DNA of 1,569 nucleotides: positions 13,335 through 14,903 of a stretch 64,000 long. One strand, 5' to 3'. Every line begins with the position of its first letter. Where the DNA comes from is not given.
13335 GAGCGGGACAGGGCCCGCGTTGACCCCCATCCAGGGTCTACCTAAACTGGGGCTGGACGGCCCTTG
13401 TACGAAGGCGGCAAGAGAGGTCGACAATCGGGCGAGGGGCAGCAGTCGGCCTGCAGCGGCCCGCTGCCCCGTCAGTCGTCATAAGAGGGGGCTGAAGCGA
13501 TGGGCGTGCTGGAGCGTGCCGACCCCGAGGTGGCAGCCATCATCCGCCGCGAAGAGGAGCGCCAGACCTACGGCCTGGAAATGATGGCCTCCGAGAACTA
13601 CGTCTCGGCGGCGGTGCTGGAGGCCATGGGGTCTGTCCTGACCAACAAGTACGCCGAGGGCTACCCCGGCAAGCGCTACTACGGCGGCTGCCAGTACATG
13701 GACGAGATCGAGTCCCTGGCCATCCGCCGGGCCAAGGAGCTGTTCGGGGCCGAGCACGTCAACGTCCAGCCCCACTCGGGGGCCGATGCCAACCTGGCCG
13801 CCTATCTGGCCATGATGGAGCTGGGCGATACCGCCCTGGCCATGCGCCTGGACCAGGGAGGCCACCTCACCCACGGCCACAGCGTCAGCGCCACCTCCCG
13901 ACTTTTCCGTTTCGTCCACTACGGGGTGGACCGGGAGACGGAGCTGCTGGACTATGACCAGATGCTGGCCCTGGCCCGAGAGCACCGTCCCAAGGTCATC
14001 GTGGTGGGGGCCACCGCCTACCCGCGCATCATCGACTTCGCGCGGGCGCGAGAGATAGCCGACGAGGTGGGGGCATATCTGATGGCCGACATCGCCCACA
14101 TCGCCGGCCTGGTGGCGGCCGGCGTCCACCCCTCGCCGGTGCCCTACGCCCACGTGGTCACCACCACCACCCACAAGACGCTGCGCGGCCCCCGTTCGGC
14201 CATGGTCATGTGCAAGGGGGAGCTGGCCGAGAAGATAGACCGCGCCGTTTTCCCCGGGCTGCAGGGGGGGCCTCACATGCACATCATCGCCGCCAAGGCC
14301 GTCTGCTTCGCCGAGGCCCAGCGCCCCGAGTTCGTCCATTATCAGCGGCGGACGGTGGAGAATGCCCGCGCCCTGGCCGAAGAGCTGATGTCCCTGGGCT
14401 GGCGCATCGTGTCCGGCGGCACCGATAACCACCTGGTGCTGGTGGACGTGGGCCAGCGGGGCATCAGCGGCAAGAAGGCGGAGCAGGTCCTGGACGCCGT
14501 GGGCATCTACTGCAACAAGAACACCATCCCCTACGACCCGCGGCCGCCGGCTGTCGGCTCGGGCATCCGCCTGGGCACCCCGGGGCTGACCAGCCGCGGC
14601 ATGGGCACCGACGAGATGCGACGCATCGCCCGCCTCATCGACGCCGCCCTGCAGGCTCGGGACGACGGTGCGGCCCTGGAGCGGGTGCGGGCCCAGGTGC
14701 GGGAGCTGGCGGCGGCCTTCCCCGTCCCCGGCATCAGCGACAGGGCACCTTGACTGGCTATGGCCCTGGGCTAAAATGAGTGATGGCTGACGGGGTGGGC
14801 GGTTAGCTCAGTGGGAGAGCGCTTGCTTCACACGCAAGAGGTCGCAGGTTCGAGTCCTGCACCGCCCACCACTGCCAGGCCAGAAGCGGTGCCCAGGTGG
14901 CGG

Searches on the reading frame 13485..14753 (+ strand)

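Call 43: search_protein_families(library=pfam, proteins=[window:13485-14753:+], max_evalue=0.00001)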
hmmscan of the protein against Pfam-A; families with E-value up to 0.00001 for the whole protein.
window:13485-14753:+ (422 aa): 2 families
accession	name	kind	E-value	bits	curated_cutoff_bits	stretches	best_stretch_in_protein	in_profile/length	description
PF00464.25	SHMT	-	1.4e-166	554.5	27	1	9-385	1-399/399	Serine hydroxymethyltransferase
PF00155.27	Aminotran_1_2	-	3e-07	30.4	19.7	1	66-351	38-338/361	Aminotransferase class I and II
